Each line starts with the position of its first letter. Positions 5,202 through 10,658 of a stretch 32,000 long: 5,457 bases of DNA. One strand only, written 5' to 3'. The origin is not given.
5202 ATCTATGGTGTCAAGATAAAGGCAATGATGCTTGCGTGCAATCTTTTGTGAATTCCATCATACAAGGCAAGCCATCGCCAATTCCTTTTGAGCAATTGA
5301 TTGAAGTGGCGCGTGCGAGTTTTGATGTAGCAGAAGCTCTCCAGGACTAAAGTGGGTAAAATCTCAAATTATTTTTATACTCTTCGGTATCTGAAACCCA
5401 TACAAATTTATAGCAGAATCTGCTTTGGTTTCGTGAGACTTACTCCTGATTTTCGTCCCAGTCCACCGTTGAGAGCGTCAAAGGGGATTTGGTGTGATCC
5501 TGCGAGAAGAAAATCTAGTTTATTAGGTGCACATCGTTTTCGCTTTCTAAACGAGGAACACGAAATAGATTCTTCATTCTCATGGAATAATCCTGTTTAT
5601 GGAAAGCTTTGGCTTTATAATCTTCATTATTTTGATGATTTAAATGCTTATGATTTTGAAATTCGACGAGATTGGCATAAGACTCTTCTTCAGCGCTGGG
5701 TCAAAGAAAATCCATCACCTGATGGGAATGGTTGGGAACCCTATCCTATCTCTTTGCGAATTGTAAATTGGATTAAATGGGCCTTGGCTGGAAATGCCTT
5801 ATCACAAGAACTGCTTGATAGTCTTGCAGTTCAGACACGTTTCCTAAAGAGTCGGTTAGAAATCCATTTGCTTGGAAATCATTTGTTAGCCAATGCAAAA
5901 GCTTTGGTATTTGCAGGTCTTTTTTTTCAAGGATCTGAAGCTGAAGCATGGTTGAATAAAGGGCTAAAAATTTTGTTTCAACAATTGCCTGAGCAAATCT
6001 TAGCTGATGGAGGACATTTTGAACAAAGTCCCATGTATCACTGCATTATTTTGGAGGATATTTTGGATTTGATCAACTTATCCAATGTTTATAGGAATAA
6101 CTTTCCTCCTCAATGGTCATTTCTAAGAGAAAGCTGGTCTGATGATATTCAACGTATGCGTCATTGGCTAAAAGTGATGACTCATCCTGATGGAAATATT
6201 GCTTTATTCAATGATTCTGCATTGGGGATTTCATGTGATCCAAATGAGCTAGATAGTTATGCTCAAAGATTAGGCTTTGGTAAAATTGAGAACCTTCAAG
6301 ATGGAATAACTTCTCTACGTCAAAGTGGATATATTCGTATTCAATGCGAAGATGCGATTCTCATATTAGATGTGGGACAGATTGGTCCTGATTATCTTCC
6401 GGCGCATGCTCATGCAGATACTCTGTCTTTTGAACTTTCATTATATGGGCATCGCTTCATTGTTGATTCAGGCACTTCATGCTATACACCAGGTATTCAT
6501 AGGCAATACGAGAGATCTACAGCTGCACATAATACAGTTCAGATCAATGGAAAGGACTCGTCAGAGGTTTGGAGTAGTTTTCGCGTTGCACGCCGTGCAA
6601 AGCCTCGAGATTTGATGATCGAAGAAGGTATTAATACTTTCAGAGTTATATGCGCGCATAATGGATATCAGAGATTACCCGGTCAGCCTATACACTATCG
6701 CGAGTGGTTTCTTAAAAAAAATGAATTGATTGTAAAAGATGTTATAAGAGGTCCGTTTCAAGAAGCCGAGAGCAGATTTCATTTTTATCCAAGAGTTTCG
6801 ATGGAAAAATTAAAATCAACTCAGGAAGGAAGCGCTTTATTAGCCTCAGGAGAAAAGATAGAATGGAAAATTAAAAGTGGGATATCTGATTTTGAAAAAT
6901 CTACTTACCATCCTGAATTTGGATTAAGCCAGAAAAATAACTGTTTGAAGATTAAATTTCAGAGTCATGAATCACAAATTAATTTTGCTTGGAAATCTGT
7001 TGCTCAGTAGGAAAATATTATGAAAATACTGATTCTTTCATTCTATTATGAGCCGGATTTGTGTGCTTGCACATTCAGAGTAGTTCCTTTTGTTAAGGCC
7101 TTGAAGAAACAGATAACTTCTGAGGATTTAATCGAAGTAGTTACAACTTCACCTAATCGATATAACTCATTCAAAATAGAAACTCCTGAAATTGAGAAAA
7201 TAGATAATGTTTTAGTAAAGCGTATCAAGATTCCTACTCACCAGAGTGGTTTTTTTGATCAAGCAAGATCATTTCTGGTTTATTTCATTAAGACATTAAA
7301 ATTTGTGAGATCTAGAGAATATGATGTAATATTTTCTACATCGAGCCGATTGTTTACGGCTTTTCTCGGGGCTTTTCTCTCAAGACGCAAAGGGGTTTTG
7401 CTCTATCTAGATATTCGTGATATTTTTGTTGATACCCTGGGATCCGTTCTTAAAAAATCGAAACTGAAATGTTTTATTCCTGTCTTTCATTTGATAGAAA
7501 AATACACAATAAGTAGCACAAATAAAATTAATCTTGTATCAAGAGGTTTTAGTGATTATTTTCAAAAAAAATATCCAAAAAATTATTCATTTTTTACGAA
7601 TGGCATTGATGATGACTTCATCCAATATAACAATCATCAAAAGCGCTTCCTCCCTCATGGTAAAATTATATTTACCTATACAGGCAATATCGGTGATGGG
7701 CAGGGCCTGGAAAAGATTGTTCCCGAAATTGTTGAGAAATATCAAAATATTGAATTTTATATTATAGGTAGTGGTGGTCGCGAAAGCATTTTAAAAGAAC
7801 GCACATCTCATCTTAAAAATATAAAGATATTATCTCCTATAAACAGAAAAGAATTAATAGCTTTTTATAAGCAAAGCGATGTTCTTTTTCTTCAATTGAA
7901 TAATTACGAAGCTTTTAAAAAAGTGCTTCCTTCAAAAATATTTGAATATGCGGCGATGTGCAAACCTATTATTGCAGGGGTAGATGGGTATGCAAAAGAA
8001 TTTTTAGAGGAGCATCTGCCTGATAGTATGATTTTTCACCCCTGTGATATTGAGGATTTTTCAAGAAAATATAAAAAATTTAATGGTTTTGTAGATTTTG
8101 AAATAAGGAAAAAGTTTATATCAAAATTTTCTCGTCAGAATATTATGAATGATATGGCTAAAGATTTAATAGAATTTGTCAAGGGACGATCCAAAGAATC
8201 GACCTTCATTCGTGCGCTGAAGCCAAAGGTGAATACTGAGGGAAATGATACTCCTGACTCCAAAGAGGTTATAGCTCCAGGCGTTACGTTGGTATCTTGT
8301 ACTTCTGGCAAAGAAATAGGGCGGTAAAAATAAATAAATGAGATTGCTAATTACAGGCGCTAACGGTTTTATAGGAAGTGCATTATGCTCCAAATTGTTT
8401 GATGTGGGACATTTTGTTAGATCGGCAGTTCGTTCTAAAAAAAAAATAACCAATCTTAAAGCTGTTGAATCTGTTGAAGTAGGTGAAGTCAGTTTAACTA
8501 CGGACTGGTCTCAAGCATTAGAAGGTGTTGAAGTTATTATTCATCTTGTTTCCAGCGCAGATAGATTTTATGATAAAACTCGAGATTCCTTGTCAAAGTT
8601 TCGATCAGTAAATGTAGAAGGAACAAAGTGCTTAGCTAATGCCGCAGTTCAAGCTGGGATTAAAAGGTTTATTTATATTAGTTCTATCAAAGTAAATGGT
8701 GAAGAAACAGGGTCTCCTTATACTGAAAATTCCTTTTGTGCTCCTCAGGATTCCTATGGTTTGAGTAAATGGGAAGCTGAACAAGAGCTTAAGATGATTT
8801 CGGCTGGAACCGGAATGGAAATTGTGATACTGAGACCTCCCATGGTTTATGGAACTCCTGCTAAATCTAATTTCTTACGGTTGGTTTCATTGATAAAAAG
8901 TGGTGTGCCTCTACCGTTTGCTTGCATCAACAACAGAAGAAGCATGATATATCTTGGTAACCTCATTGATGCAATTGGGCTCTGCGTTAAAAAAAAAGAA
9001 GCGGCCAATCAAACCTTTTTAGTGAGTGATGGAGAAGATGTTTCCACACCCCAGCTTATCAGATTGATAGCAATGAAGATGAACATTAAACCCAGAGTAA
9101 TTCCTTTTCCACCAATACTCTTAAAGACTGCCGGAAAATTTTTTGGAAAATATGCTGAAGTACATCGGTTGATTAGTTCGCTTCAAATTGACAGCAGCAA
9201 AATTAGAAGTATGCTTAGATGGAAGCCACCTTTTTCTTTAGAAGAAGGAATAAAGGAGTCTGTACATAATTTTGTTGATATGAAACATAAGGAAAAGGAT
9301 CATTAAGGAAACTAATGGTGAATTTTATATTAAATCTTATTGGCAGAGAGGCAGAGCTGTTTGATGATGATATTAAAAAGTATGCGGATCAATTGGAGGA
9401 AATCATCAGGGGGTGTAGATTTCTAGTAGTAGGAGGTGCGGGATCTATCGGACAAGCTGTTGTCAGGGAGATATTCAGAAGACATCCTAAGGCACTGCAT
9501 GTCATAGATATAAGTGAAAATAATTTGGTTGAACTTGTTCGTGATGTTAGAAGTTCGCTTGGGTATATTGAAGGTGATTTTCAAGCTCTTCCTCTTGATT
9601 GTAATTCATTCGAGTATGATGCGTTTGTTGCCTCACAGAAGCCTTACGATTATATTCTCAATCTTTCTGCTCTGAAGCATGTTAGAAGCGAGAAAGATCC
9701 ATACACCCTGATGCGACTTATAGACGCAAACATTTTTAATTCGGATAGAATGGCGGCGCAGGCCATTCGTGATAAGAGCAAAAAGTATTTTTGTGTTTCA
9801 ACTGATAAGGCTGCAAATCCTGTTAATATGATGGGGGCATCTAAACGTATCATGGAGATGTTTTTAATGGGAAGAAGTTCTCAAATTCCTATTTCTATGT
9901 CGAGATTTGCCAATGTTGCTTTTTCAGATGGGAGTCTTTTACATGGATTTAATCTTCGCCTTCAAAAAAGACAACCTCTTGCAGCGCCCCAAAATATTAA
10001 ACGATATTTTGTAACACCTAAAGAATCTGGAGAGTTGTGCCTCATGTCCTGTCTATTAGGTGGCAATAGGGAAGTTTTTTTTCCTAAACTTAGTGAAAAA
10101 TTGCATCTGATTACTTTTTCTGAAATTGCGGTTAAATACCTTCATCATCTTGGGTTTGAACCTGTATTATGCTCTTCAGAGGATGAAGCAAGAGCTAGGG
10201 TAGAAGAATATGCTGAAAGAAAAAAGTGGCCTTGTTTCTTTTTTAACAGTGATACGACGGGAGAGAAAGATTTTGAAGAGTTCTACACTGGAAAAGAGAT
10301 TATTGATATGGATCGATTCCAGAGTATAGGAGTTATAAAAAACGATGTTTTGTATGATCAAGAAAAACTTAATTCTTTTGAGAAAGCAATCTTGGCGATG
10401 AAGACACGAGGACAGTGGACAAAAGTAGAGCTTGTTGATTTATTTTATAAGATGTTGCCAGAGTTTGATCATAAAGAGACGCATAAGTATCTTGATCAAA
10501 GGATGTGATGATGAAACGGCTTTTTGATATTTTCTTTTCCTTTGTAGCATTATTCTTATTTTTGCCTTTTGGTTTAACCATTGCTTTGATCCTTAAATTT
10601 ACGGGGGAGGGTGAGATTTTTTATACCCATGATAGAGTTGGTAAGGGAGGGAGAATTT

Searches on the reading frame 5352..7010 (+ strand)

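Call 71: search_protein_families(library=pfam, proteins=[window:5352-7010:+], max_evalue=0.00001)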
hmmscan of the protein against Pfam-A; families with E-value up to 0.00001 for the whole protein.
window:5352-7010:+ (552 aa): 2 families
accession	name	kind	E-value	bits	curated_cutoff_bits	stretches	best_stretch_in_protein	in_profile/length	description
PF07940.18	Hepar_II_III_C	-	2.3e-52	178.3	24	1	320-547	7-236/237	Heparinase II/III-like, C-terminal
PF16889.11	Hepar_II_III_N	-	1e-19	71.5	22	1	105-291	123-315/340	Heparinase II/III N-terminus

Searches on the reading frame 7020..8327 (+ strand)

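Call 71: search_protein_families(library=pfam, proteins=[window:7020-8327:+], max_evalue=0.00001)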
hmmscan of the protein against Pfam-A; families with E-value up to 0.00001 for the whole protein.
window:7020-8327:+ (435 aa): 2 families
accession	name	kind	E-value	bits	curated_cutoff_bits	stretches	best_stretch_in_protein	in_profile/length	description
PF00534.26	Glycos_transf_1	-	6.2e-12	45.8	26.4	1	205-354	5-155/172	Glycosyl transferases group 1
PF13692.12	Glyco_trans_1_4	-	5.9e-10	40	27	1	230-350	21-135/142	Glycosyl transferases group 1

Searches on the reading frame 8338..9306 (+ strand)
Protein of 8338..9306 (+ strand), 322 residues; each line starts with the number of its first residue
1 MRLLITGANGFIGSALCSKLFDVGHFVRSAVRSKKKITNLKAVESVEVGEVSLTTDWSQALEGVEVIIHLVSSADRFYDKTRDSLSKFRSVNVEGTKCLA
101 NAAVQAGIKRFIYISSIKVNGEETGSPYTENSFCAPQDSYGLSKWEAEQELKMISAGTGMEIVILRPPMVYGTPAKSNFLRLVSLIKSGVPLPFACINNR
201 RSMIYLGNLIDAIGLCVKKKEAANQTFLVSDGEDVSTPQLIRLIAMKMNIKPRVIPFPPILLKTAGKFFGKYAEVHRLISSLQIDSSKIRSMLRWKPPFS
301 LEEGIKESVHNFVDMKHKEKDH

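Call 71: search_protein_families(library=pfam, proteins=[window:8338-9306:+], max_evalue=0.00001)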
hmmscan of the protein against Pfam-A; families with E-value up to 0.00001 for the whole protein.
window:8338-9306:+ (322 aa): 8 families
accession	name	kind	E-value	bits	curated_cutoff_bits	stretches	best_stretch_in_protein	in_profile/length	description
PF01073.25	3Beta_HSD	-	7.2e-29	101.1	22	1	4-250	1-270/280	3-beta hydroxysteroid dehydrogenase/isomerase family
PF01370.27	Epimerase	-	9.7e-28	97.6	20.9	1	4-223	2-231/240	NAD dependent epimerase/dehydratase family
PF13460.12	NAD_binding_10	-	2.3e-19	70.4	27.2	1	7-175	1-151/184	NAD(P)H-binding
PF16363.11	GDP_Man_Dehyd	-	3e-19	70.1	27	1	4-307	1-331/332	GDP-mannose 4,6 dehydratase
PF04321.23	RmlD_sub_bind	-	1.2e-18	67.7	27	1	1-183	1-164/287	RmlD substrate binding domain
PF07993.18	NAD_binding_4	-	2.1e-16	60.3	20.1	1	55-176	80-213/258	Male sterility protein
PF05368.20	NmrA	-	2e-11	44.5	27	1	2-121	4-112/298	NmrA-like family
PF02719.21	Polysacc_synt_2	-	7e-07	29.2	20.2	1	3-118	1-130/293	Polysaccharide biosynthesis protein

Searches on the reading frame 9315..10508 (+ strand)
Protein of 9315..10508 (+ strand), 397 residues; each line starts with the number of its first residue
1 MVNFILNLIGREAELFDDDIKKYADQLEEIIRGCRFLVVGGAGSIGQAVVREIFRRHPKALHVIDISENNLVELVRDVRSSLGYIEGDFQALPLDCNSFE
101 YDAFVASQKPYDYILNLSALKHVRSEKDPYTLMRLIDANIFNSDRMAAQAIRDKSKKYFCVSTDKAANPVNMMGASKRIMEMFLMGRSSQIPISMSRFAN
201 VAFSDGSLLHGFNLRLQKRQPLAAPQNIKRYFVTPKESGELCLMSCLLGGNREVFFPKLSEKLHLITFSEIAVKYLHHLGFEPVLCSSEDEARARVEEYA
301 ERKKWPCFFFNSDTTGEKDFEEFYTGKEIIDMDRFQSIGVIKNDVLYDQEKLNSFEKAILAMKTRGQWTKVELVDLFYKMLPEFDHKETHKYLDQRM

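Call 71: search_protein_families(library=pfam, proteins=[window:9315-10508:+], max_evalue=0.00001)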
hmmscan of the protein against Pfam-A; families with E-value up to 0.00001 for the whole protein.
window:9315-10508:+ (397 aa): 1 family
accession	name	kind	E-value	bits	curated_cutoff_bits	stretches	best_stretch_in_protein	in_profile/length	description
PF02719.21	Polysacc_synt_2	-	6.2e-38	131.1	20.2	1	37-273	2-244/293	Polysaccharide biosynthesis protein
